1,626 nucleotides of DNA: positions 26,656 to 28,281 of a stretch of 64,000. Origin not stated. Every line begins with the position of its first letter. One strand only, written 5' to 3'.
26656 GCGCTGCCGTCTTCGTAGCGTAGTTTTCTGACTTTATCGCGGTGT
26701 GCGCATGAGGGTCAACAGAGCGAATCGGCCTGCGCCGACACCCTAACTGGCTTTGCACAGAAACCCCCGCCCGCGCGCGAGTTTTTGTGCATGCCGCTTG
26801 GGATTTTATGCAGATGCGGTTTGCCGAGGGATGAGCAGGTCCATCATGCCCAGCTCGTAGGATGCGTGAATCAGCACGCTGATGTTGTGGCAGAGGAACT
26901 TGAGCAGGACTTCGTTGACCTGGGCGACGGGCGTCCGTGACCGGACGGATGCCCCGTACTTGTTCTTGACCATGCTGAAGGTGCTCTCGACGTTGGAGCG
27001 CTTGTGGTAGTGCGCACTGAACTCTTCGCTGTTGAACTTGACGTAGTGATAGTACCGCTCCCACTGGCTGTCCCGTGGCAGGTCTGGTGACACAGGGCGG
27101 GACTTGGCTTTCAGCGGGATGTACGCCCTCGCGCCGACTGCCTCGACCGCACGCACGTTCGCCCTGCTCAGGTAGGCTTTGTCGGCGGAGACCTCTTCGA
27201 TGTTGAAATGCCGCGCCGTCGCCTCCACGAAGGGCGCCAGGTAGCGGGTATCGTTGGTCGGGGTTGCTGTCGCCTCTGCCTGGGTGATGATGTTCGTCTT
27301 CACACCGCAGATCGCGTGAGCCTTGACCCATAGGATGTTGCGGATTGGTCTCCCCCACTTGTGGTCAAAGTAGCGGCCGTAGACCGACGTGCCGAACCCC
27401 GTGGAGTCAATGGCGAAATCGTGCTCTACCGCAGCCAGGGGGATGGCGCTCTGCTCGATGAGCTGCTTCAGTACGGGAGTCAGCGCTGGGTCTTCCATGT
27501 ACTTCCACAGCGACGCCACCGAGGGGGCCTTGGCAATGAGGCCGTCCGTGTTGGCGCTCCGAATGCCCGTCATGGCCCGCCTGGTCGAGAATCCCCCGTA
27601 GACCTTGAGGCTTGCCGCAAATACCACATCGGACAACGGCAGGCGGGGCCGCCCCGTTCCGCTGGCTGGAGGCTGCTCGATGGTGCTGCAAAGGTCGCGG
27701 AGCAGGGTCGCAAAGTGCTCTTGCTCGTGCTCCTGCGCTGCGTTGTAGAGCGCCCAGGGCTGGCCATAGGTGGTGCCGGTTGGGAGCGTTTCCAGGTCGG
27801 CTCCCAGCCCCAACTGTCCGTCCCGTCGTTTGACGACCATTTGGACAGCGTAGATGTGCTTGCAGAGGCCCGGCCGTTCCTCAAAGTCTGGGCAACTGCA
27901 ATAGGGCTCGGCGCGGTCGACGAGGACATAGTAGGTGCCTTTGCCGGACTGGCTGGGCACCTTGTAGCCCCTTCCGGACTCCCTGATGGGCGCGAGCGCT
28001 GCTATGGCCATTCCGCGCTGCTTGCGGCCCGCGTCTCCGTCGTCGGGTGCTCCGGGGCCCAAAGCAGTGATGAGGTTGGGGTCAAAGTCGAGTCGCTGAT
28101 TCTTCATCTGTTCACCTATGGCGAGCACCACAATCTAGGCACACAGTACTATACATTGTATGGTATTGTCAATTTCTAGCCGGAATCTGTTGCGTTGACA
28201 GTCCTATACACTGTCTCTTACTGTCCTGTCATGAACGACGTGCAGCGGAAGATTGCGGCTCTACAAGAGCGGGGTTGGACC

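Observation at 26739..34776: Intact 8,018-bp cargo transposon with perfect 17-bp TIRs and a 10-bp target duplication, inserted 88 bp upstream of hrcA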

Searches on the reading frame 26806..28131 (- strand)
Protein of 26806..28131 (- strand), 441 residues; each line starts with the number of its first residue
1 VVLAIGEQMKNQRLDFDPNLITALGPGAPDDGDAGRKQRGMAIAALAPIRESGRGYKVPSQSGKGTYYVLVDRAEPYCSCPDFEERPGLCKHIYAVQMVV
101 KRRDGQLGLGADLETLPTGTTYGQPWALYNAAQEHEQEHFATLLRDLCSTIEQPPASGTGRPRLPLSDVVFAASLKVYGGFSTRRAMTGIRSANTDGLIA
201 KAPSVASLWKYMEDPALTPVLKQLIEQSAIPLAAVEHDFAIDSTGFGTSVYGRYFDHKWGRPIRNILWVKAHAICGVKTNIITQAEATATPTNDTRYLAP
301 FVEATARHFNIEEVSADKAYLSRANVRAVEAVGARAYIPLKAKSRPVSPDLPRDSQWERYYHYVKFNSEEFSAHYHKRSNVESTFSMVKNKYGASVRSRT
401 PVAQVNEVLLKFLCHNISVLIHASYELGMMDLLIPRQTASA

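Call 7: search_protein_families(library=pfam, proteins=[window:26806-28131:-], max_evalue=0.01)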
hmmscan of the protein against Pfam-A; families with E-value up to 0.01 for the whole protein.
window:26806-28131:- (441 aa): 3 families
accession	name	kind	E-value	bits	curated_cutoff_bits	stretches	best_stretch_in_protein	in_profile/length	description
PF01609.27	DDE_Tnp_1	-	1.1e-18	68.2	23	1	239-417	7-200/200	Transposase DDE domain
PF04434.22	SWIM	-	3e-06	27.1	19.6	1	75-96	12-33/38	SWIM zinc finger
PF13751.12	DDE_Tnp_1_6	-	0.00019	22.2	25.1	1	358-420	60-124/125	Transposase DDE domain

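Call 9: find_encoding_contigs(protein=window:26806-28131:-, flank=10000, max_places=10)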
Protein window:26806-28131:- (441 aa): no gene with exactly this product is on record in the collection.

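Call 11: find_encoding_contigs(protein=window:26806-28107:-, flank=10000, max_places=10)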
Protein window:26806-28107:- (433 aa): no gene with exactly this product is on record in the collection.

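Call 12: find_homologous_proteins(query=window:26806-28131:-)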
Query window:26806-28131:- (441 aa): 6247 proteins with E <= 0.001 among 8000 candidates; the best 120 are listed.
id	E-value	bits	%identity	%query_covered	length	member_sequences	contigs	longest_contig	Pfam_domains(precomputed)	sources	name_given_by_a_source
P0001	3.1e-294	994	100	98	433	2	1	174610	PF01609.28,PF04434.23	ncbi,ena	-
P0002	2.9e-169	582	62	95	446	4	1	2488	PF01609.28,PF04434.23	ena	-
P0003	1.5e-168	580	63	95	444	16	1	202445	PF01609.28,PF04434.23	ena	-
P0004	1.8e-168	579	62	95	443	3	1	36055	PF01609.28,PF04434.23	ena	-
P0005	7.8e-168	577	62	97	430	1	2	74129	PF01609.28,PF04434.23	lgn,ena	-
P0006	1.3e-167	576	62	95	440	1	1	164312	PF01609.28,PF04434.23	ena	-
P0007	1.4e-167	576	62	95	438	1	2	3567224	PF01609.28,PF04434.23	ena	-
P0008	3.5e-166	572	60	97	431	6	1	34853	PF01609.28,PF04434.23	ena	-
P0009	6.2e-166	571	62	94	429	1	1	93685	PF01609.28,PF04434.23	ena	-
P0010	1.1e-165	570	60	97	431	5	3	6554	PF01609.28,PF04434.23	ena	-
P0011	1.5e-162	560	59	95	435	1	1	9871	PF01609.28,PF04434.23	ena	-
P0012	2.5e-162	559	60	96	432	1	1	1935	PF01609.28,PF04434.23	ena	-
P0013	1.2e-161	557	59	96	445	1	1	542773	PF01609.28,PF04434.23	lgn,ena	-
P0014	1.8e-161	556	60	94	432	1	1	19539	PF01609.28,PF04434.23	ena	-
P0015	3.0e-161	555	60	93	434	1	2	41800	PF01609.28,PF04434.23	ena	-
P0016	4.3e-161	555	60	94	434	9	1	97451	PF01609.28,PF04434.23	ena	-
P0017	3.3e-160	552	59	97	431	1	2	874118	PF01609.28,PF04434.23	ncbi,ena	-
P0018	5.0e-160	551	59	93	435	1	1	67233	PF01609.28,PF04434.23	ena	-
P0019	1.5e-159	550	60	93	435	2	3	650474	PF01609.28,PF04434.23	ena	-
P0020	1.7e-159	550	59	95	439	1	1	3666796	PF01609.28,PF04434.23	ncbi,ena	-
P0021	2.2e-159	549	61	95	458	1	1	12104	PF01609.28,PF04434.23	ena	-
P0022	4.3e-159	548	58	94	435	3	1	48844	PF01609.28,PF04434.23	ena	-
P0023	7.3e-159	548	59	93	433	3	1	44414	PF01609.28,PF04434.23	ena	-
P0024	1.1e-158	547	60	93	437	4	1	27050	PF01609.28,PF04434.23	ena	-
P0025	3.4e-158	545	61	93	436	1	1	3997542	PF01609.28,PF04434.23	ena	-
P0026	3.4e-158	545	60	94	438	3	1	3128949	PF01609.28,PF04434.23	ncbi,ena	-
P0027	3.5e-158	545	60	93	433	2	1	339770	PF01609.28,PF04434.23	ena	-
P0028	5.3e-158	545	58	95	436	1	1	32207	PF01609.28,PF04434.23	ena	-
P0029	9.1e-158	544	60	93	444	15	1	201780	PF01609.28,PF04434.23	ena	-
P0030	1.2e-157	544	58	97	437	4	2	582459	PF01609.28,PF04434.23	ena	-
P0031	1.5e-157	543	59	94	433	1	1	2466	PF01609.28,PF04434.23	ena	-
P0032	4.9e-156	538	58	94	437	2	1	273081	PF01609.28,PF04434.23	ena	-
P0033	1.2e-155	537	58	94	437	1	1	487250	PF01609.28,PF04434.23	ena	-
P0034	1.8e-155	536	59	93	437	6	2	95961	PF01609.28,PF04434.23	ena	-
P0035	2.1e-154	533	58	94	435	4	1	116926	PF01609.28,PF04434.23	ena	-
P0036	2.3e-154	533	58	94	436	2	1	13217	PF01609.28,PF04434.23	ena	-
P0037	2.5e-154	533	58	93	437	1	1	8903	PF01609.28,PF04434.23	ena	-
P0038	3.4e-154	532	58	93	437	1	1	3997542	PF01609.28,PF04434.23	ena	-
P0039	3.6e-154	532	58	94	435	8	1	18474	PF01609.28,PF04434.23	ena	-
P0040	4.2e-154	532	59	93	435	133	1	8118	PF01609.28,PF04434.23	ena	-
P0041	4.5e-153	529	57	94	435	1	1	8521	PF01609.28,PF04434.23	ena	-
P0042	1.2e-152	527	58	90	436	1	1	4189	PF01609.28,PF04434.23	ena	-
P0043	1.6e-152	527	58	94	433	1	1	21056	PF01609.28,PF04434.23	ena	-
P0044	2.1e-152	526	56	93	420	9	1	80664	PF01609.28,PF04434.23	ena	-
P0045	2.7e-152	526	58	94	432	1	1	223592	PF01609.28,PF04434.23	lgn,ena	-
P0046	2.8e-152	526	57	94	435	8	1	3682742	PF01609.28,PF04434.23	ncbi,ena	-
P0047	4.0e-152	525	57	93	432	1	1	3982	PF01609.28,PF04434.23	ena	-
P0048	5.9e-152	525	57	91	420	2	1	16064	PF01609.28,PF04434.23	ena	-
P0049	7.2e-152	525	56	95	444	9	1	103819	PF01609.28,PF04434.23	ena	-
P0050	8.4e-152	524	57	94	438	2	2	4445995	PF01609.28,PF04434.23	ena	-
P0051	1.1e-151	524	60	93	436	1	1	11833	PF01609.28,PF04434.23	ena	-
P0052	1.6e-151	523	58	93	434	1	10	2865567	PF01609.28,PF04434.23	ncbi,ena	-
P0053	4.8e-151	522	57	94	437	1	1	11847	PF01609.28,PF04434.23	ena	-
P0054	7.6e-151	521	56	93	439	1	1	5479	PF01609.28,PF04434.23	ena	-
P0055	2.4e-150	520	56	94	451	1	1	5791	PF01609.28,PF04434.23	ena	-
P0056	3.1e-150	519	58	92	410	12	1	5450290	PF01609.28,PF04434.23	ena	-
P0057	4.3e-150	519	58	93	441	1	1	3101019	PF01609.28,PF04434.23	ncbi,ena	-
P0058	2.1e-149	516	56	96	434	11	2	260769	PF01609.28,PF04434.23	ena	-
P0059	1.1e-148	514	58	93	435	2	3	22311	PF01609.28,PF04434.23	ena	-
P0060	1.6e-148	513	59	91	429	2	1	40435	PF01609.28,PF04434.23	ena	-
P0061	1.9e-148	513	57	93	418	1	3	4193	PF01609.28,PF04434.23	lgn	-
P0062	2.2e-148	513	58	93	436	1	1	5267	PF01609.28,PF04434.23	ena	-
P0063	2.5e-148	513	56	94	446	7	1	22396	PF01609.28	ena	-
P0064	3.0e-148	513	57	93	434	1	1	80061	PF01609.28,PF04434.23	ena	-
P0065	4.7e-148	512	59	92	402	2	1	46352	PF01609.28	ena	-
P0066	6.3e-148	512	57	93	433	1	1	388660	PF01609.28,PF04434.23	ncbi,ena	-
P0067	6.5e-148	512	55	93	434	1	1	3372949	PF01609.28,PF04434.23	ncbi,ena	-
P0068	7.8e-148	511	57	93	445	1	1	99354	PF01609.28,PF04434.23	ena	-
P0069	1.9e-147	510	56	93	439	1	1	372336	PF01609.28,PF04434.23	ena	-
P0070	3.4e-147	509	56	93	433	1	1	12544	PF01609.28,PF04434.23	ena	-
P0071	8.9e-147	508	54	94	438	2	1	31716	PF01609.28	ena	-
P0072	1.0e-146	508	57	94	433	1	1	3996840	PF01609.28,PF04434.23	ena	-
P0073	1.1e-146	507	56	93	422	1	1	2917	PF01609.28,PF04434.23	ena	-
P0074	2.2e-146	507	56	95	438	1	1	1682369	PF01609.28,PF04434.23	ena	-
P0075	2.7e-146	506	56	96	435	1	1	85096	PF01609.28,PF04434.23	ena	-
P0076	5.7e-146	505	57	95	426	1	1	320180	PF01609.28,PF04434.23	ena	-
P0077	7.4e-146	505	59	88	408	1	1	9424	PF01609.28,PF04434.23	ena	-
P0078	1.0e-145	504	56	96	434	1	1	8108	PF01609.28,PF04434.23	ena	-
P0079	1.2e-145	504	56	93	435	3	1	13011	PF01609.28,PF04434.23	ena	-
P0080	1.8e-145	503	55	94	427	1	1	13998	PF01609.28,PF04434.23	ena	-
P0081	1.8e-145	503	55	94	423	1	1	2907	PF01609.28,PF04434.23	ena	-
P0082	3.7e-145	502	56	93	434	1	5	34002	PF01609.28,PF04434.23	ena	-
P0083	3.8e-145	502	55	93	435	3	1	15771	PF01609.28,PF04434.23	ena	-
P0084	4.0e-145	502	55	95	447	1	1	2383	PF01609.28,PF04434.23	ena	-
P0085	4.0e-145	502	59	87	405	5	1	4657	PF01609.28,PF04434.23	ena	-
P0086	4.1e-145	502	53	94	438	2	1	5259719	PF01609.28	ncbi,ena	-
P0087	5.7e-145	502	56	93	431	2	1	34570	PF01609.28,PF04434.23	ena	-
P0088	8.2e-145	501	54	97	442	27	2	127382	PF01609.28,PF04434.23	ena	-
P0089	1.7e-144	500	55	96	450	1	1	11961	PF01609.28,PF04434.23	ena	-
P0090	2.1e-144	500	57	90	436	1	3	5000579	PF01609.28,PF04434.23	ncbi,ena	-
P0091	3.1e-144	499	56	93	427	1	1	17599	PF01609.28,PF04434.23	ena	-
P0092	3.3e-144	499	56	95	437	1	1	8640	PF01609.28,PF04434.23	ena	-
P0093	3.5e-144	499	56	96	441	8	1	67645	PF01609.28,PF04434.23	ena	-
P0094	4.3e-144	499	56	94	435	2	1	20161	PF01609.28,PF04434.23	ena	-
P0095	4.3e-144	499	55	93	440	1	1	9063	PF01609.28,PF04434.23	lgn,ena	-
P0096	4.6e-144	499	56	93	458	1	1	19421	PF01609.28,PF04434.23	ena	-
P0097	4.8e-144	499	56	93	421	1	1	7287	PF01609.28,PF04434.23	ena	-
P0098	6.4e-144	498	53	94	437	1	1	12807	PF01609.28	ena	-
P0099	1.1e-143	498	57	93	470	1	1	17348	PF01609.28,PF04434.23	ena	-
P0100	2.3e-143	497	55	93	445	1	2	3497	PF01609.28,PF04434.23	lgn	-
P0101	2.4e-143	496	56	93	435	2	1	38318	PF01609.28,PF04434.23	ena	-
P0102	2.6e-143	496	55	92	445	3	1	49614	PF01609.28,PF04434.23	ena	-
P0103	4.0e-143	496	56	93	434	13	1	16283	PF01609.28,PF04434.23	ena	-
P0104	5.3e-143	495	54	94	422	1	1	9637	PF01609.28,PF04434.23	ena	-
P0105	7.0e-143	495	56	93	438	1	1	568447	PF01609.28,PF04434.23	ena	-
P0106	1.0e-142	494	56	93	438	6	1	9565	PF01609.28,PF04434.23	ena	-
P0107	1.3e-142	494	54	93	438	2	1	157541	PF01609.28,PF04434.23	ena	-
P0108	1.6e-142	494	53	96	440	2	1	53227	PF01609.28,PF04434.23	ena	-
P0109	2.8e-142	493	55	93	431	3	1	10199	PF01609.28,PF04434.23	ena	-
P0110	3.5e-142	493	54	91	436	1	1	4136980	PF01609.28,PF04434.23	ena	-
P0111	3.9e-142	492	55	93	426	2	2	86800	PF01609.28,PF04434.23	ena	-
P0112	4.2e-142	492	55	92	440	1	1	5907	PF01609.28,PF04434.23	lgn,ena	-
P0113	4.2e-142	492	54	96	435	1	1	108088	PF01609.28,PF04434.23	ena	-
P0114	4.6e-142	492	55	93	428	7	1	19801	PF01609.28,PF04434.23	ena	-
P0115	5.9e-142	492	57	94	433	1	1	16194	PF01609.28,PF04434.23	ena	-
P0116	7.6e-142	492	58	88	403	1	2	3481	PF01609.28,PF04434.23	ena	-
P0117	8.1e-142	491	57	88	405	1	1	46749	PF01609.28,PF04434.23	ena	-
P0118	1.1e-141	491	55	93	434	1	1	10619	PF01609.28,PF04434.23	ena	-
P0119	1.3e-141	491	53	96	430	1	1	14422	PF01609.28,PF04434.23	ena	-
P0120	1.3e-141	491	55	93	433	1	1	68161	PF01609.28,PF04434.23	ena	-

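Call 13: find_encoding_contigs(protein=P0001, flank=10000, max_places=10)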
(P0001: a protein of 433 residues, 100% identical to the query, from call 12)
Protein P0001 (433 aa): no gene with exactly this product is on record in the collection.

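Call 14: search_protein_families(library=ncbifam, proteins=[window:26806-28131:-], max_evalue=0.01)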
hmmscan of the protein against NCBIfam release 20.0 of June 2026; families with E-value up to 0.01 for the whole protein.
window:26806-28131:- (441 aa): 10 families
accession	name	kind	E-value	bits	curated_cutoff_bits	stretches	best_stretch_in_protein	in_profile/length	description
NF033579.1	transpos_IS5_2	equivalog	1.7e-32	113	140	1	153-417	30-287/289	IS5 family transposase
NF033551.1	transpos_IS1182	equivalog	4.3e-19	68.8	270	2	270-350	269-351/488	IS1182 family transposase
NF033593.1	transpos_ISNCY_1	equivalog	1.8e-09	36.8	325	1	276-420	308-442/444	ISNCY family transposase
NF033581.1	transpos_IS5_4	equivalog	4.3e-08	32.9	140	1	269-417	155-284/285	IS5 family transposase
NF033578.1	transpos_IS5_1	equivalog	5e-05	22.6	275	1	270-421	285-417/419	IS5 family transposase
NF033520.1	transpos_IS982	equivalog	0.0015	18.1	130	0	369-417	192-241/243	IS982 family transposase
NF033580.1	transpos_IS5_3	equivalog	0.0021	17.6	110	1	283-389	141-229/258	IS5 family transposase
NF033559.2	transpos_IS1634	equivalog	0.004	16.2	100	0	292-353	189-252/483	IS1634 family transposase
NF033541.0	transpos_ISH3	equivalog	0.0085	15.3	225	0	368-422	245-298/298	ISH3 family transposase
NF033592.1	transpos_IS4_1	equivalog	0.0098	15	115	0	269-345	138-211/332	IS4 family transposase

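Call 20: find_related_loci(query=A1, collection=metagenome_contigs, flank=10000)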
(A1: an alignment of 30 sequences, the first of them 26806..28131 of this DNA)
Query A1 (441 aa) in metagenome_contigs; peptide patterns used: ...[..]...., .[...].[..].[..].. (x = any residue, [..] = any of these).
600 stretches matched a pattern (row limit reached: there are more); 543 encode a relative of the query (tblastn E <= 1e-3); the best 80 are kept; 80 distinct loci.
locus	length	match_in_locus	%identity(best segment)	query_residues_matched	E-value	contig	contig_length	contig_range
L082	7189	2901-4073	53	37-429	1e-137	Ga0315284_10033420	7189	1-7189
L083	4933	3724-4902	54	35-429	3e-138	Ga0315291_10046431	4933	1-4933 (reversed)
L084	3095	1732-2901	53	37-429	7e-142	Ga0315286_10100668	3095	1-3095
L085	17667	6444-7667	52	19-429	2e-135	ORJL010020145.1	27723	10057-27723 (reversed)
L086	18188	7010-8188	53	35-429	3e-135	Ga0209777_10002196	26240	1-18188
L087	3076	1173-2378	52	37-440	5e-141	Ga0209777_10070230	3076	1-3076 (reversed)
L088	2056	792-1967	53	35-429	3e-144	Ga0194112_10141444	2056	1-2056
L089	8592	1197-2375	54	35-429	1e-134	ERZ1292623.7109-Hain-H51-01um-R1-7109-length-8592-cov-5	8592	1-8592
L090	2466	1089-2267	53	35-429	2e-142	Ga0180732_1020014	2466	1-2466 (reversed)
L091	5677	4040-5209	53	37-429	2e-135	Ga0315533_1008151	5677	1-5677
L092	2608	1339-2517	52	35-429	5e-141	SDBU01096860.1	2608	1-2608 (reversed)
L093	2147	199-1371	53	37-429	4e-142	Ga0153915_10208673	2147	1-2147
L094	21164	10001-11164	53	36-429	3e-132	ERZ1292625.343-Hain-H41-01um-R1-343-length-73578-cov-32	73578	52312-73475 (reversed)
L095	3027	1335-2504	51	37-429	3e-138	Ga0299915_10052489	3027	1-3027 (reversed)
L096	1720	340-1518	52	35-429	3e-143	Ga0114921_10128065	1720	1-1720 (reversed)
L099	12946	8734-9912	52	35-429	4e-131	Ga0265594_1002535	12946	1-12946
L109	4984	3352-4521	50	37-429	9e-129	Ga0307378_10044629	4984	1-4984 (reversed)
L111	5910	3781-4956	51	35-429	8e-127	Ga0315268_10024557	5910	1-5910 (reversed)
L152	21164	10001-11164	46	35-429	4e-113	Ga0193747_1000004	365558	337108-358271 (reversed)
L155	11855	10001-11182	47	35-429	2e-112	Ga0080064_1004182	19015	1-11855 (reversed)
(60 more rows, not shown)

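Call 25: search_protein_families(library=pfam, proteins=[L091:941-3649:-, L099:5012-8335:-, L109:371-2968:-, L109:73-348:-, L111:1462-3477:-, L155:7004-8368:-, L155:8380-9816:-, L094:7655-8545:+, L094:8492-9226:-, L152:6168-7148:+], max_evalue=0.001)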
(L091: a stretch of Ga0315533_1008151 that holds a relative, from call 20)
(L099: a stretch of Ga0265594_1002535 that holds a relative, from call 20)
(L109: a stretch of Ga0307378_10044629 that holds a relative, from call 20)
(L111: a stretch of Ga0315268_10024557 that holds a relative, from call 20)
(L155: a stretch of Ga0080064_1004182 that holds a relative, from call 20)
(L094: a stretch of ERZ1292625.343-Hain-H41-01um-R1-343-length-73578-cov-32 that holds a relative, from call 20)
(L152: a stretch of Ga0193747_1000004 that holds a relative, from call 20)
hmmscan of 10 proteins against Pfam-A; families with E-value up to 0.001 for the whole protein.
L091:941-3649:- (902 aa): 3 families
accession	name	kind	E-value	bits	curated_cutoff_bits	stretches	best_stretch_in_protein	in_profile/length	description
PF02384.22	N6_Mtase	-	5.7e-31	108.4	20.4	1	329-610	3-237/311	N-6 DNA Methylase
PF07669.17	Eco57I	-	3e-12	47.4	25.3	1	423-582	3-165/171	Eco57I restriction-modification methylase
PF01170.24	UPF0020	-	1.1e-05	25.7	22.3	1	370-502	24-136/197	RMKL-like, methyltransferase domain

L099:5012-8335:- (1107 aa): 3 families
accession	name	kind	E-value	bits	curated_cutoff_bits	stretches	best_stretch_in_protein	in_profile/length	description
PF07669.17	Eco57I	-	3.5e-17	63.5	25.3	1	482-725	2-157/171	Eco57I restriction-modification methylase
PF02384.22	N6_Mtase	-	8.9e-09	35.5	20.4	1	419-502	25-99/311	N-6 DNA Methylase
PF20473.4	MmeI_Mtase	-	2.4e-06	27.3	27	0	445-463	22-40/259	MmeI, DNA-methyltransferase domain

L109:371-2968:- (865 aa): 3 families
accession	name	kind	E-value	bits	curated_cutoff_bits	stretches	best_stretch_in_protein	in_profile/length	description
PF02384.22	N6_Mtase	-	3.3e-31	109.2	20.4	1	294-600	9-279/311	N-6 DNA Methylase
PF01420.25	Methylase_S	-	1.4e-09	38.8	22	1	695-833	14-148/168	Type I restriction modification DNA specificity domain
PF07669.17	Eco57I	-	8.2e-07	29.7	25.3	1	397-529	39-168/171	Eco57I restriction-modification methylase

L109:73-348:- (91 aa): 1 family
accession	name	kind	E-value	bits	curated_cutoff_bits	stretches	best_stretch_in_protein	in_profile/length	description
PF05066.19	HARE-HTH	-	1.7e-14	54.4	25.9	1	5-78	4-71/71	HB1, ASXL, restriction endonuclease HTH domain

L111:1462-3477:- (671 aa): 1 family
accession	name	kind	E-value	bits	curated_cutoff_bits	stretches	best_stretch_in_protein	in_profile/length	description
PF02384.22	N6_Mtase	-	4.2e-26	92.4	20.4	1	309-550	2-240/311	N-6 DNA Methylase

L155:7004-8368:- (454 aa): 2 families
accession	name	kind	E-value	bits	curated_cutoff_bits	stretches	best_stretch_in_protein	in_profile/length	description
PF02384.22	N6_Mtase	-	6.8e-11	42.5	20.4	1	32-184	116-249/311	N-6 DNA Methylase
PF07669.17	Eco57I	-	3.1e-07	31.1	25.3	1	27-143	54-165/171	Eco57I restriction-modification methylase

L155:8380-9816:- (478 aa): 1 family
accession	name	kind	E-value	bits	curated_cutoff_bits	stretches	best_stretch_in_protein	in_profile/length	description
PF02384.22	N6_Mtase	-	2.6e-12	47.1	20.4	1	371-448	3-78/311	N-6 DNA Methylase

L094:7655-8545:+ (296 aa): 0 families

L094:8492-9226:- (244 aa): 1 family
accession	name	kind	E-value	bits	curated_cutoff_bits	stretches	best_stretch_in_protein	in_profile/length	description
PF01555.25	N6_N4_Mtase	-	1e-07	32.6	26.7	1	82-218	1-110/221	DNA methylase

L152:6168-7148:+ (326 aa): 1 family
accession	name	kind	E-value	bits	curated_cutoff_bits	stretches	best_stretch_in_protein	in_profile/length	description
PF12686.12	DUF3800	-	7.9e-11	43.3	21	1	51-241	2-146/149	Protein of unknown function (DUF3800)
